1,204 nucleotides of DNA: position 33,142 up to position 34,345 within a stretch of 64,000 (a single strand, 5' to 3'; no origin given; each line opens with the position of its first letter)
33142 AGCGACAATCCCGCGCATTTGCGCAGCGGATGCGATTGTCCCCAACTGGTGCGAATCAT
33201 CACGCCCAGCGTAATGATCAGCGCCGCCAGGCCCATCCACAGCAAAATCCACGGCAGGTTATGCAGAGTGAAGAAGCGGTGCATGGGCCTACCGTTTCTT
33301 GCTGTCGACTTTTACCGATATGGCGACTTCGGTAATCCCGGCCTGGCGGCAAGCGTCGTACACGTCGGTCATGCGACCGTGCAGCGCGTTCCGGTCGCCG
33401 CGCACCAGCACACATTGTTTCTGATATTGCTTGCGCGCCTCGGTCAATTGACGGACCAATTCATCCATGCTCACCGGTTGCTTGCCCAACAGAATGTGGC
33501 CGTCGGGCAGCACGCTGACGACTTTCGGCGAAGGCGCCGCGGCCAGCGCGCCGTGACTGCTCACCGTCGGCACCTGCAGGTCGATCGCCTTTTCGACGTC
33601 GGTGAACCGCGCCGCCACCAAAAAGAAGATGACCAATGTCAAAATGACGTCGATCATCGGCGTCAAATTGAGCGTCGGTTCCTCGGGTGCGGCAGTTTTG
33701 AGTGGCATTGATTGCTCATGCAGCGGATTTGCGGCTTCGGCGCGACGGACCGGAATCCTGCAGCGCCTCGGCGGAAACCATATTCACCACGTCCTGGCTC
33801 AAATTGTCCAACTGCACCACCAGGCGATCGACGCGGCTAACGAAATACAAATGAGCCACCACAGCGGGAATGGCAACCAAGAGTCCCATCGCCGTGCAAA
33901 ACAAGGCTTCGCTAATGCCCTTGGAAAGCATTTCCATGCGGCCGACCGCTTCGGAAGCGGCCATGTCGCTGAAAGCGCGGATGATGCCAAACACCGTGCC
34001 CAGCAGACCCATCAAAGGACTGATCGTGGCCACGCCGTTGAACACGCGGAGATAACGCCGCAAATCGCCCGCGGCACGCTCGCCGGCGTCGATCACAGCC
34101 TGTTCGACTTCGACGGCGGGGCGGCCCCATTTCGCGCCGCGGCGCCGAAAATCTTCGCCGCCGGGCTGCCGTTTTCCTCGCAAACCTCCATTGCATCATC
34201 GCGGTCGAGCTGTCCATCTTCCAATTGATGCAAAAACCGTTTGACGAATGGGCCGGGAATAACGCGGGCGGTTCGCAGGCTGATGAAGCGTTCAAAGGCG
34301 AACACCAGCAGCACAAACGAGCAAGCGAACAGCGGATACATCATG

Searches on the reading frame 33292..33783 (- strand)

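Call 84: search_protein_families(library=pfam, max_evalue=0.001, proteins=[window:33292-33783:-])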
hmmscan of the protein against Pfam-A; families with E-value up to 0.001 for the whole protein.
window:33292-33783:- (164 aa): 1 family
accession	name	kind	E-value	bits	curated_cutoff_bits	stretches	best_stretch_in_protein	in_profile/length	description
PF02472.21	ExbD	-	2.2e-25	89.6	25.4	1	34-158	4-126/128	Biopolymer transport protein ExbD/TolR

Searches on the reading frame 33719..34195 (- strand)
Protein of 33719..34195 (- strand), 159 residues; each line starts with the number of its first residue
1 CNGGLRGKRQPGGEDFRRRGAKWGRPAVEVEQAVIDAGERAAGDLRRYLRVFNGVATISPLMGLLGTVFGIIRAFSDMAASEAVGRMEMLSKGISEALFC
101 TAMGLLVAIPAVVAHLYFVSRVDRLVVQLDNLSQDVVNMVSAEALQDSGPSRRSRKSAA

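Call 84: search_protein_families(library=pfam, max_evalue=0.001, proteins=[window:33719-34195:-])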
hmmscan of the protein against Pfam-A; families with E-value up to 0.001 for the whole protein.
window:33719-34195:- (159 aa): 1 family
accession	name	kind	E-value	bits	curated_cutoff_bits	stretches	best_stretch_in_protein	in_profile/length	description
PF01618.21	MotA_ExbB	-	8.6e-28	97.1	22.9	1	28-130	25-126/127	MotA/TolQ/ExbB proton channel family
